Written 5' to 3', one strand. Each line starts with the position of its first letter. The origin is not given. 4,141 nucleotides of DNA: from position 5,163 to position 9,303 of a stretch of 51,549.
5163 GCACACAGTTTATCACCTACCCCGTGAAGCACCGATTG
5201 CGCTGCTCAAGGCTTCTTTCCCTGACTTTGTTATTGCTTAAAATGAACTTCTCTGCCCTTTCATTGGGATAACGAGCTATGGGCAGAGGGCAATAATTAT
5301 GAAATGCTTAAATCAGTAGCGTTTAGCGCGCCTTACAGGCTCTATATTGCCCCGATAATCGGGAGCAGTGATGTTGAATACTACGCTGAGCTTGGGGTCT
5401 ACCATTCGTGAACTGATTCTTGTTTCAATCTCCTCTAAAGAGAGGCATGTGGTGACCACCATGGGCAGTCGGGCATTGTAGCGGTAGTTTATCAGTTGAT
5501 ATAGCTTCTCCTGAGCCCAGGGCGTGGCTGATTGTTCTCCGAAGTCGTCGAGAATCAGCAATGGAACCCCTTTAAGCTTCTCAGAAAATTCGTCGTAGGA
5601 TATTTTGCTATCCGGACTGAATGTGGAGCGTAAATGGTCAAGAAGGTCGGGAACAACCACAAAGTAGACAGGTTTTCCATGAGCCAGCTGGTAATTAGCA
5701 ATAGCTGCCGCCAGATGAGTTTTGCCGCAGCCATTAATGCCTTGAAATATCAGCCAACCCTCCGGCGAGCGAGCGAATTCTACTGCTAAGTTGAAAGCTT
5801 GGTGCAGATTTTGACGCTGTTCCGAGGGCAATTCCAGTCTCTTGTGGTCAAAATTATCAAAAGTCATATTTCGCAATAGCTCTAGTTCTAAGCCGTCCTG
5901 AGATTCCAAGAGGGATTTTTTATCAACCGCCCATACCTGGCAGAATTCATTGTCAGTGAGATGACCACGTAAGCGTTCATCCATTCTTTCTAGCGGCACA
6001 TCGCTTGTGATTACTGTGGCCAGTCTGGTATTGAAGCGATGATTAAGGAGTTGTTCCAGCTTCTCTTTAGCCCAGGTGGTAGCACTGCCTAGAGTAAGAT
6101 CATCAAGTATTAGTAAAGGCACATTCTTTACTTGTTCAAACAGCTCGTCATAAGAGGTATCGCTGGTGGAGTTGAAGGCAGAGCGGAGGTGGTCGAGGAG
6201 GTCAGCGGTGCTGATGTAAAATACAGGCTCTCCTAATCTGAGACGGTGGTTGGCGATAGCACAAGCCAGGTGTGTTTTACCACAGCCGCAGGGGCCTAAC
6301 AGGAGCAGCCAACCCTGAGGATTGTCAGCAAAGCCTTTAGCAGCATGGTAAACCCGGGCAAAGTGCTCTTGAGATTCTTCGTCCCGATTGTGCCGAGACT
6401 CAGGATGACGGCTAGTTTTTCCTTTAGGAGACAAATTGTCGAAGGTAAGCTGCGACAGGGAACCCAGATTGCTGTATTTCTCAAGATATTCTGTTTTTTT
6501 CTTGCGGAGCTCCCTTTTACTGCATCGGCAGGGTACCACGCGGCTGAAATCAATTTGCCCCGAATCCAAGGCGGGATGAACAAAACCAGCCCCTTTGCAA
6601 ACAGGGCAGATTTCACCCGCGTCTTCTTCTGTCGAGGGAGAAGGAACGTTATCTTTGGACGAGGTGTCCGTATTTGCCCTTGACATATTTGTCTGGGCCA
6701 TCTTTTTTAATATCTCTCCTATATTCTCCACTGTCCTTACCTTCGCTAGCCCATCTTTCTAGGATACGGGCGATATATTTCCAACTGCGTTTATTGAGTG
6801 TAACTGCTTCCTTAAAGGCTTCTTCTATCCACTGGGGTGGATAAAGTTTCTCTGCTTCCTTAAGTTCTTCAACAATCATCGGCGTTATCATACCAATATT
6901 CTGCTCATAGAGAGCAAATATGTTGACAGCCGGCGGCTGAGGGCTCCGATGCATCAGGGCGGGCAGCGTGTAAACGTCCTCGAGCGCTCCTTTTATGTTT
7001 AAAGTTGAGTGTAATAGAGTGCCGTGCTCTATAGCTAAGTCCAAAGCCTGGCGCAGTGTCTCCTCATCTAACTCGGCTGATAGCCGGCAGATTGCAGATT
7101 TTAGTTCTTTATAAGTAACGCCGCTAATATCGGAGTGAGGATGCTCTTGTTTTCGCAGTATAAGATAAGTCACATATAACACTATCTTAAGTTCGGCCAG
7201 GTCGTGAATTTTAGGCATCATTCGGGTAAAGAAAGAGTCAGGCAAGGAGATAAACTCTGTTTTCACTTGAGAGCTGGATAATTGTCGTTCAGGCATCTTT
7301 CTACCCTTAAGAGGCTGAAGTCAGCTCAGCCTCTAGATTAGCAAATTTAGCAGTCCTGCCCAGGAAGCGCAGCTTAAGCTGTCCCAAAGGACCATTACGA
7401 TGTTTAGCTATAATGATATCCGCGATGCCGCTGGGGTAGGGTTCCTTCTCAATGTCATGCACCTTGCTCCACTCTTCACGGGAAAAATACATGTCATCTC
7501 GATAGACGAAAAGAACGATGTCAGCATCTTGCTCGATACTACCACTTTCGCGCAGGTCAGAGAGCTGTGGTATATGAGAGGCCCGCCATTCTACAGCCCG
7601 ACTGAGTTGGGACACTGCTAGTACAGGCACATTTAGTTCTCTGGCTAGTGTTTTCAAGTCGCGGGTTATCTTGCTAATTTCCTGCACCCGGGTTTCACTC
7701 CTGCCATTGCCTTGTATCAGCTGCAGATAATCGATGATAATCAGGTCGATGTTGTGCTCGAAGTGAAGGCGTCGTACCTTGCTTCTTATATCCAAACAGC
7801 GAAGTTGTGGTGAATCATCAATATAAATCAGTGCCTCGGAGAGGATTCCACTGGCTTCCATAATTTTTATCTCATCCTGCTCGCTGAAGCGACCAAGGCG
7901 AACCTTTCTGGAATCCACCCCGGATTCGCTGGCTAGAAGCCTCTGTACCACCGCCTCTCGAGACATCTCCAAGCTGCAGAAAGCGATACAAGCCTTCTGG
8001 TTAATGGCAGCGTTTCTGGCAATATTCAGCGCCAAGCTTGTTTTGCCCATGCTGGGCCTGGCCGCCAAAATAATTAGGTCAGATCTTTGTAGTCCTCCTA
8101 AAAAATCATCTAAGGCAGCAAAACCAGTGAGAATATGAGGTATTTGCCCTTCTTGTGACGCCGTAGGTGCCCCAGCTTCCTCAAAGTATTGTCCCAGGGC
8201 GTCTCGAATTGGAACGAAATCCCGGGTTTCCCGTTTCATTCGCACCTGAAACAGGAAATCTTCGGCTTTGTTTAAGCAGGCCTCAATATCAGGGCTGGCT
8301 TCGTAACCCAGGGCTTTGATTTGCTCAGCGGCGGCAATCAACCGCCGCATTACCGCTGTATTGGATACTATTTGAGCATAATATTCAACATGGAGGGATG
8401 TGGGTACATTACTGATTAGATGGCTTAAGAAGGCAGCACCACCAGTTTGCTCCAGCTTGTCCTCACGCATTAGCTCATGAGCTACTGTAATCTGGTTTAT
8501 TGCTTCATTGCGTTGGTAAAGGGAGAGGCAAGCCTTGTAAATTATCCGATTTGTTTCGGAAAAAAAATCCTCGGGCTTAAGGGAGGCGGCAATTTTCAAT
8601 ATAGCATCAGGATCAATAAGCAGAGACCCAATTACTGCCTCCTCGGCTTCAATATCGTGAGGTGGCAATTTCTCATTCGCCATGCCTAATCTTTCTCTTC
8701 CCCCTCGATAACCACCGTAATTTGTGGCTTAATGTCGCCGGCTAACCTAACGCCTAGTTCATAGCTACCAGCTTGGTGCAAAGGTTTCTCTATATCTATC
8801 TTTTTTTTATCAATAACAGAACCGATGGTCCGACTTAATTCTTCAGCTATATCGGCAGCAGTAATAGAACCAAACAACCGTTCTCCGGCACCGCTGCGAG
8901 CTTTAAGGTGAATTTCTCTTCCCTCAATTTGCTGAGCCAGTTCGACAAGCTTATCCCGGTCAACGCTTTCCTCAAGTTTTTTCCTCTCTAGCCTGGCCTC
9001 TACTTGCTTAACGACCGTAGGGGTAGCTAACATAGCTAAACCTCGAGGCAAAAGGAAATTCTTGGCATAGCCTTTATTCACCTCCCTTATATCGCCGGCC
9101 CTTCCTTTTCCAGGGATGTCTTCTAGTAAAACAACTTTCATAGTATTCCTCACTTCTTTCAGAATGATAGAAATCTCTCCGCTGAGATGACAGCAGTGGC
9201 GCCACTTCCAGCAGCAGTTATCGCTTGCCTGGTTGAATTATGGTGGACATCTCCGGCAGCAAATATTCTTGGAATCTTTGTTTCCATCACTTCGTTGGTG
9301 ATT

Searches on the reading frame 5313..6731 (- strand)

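Call 44: search_protein_families(library=pfam, proteins=[window:5313-6731:-], max_evalue=0.00001)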
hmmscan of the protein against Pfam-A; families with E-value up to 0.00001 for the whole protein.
window:5313-6731:- (472 aa): 11 families
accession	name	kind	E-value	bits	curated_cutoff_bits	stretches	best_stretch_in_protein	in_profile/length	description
PF01695.23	IstB_IS21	-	2.9e-37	128.9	24.1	2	142-254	95-203/238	IstB-like ATP binding protein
PF00308.24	Bac_DnaA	-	1.1e-19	71.6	23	2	128-259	20-156/162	Bacterial DnaA ATPAse domain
PF00004.35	AAA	-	5.2e-12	46.8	21.2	1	142-214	1-68/131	ATPase family associated with various cellular activities (AAA)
PF13173.12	AAA_14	-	1.6e-08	35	27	0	142-214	5-73/129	AAA domain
PF20720.3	nSTAND3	-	2.6e-08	34.1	27.2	0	139-180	17-58/155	Novel STAND NTPase 3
PF24883.2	NPHP3_N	-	9.8e-08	32.8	24.8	0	323-358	21-56/164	Nephrocystin 3, N-terminal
PF04851.21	ResIII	-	1.6e-07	31.9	22.5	0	137-196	21-83/164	Type III restriction enzyme, res subunit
PF00910.28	RNA_helicase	-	3.8e-06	27.8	21.5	0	328-419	2-79/105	RNA helicase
PF13191.12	AAA_16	-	4.4e-06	27.7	32.6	0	125-321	10-128/167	AAA ATPase domain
PF01637.24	ATPase_2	-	8.3e-06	26.2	33.2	0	138-176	19-57/225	ATPase domain predominantly from Archaea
PF05729.18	NACHT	-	8.3e-06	26.2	26.7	0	327-353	3-28/167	NACHT domain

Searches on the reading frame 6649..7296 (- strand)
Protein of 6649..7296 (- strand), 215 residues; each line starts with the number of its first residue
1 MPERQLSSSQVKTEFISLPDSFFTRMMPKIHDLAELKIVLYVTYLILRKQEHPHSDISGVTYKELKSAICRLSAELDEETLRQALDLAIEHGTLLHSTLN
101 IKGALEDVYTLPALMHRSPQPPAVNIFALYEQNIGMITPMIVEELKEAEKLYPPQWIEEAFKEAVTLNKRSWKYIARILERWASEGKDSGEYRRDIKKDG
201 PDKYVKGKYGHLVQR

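Call 44: search_protein_families(library=pfam, proteins=[window:6649-7296:-], max_evalue=0.00001)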
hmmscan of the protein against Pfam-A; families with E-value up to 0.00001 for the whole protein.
window:6649-7296:- (215 aa): 1 family
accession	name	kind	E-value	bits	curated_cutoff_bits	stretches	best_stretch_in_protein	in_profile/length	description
PF07261.16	DnaB_2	-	1.3e-11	44.5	22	1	127-187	1-64/74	Replication initiation and membrane attachment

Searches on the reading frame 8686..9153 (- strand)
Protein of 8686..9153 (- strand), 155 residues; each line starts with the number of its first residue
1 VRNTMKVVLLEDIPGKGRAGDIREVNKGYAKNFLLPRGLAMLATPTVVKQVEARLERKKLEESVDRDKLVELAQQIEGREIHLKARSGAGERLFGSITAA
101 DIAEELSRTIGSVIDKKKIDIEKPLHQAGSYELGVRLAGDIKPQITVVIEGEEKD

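Call 44: search_protein_families(library=pfam, proteins=[window:8686-9153:-], max_evalue=0.00001)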
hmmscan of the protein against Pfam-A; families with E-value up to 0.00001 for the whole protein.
window:8686-9153:- (155 aa): 2 families
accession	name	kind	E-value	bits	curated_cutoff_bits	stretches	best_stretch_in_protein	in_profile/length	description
PF03948.19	Ribosomal_L9_C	-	1.6e-20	73.7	23.2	1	70-150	4-85/86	Ribosomal protein L9, C-terminal domain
PF01281.25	Ribosomal_L9_N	-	1e-19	70.2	20.7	1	5-51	1-47/47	Ribosomal protein L9, N-terminal domain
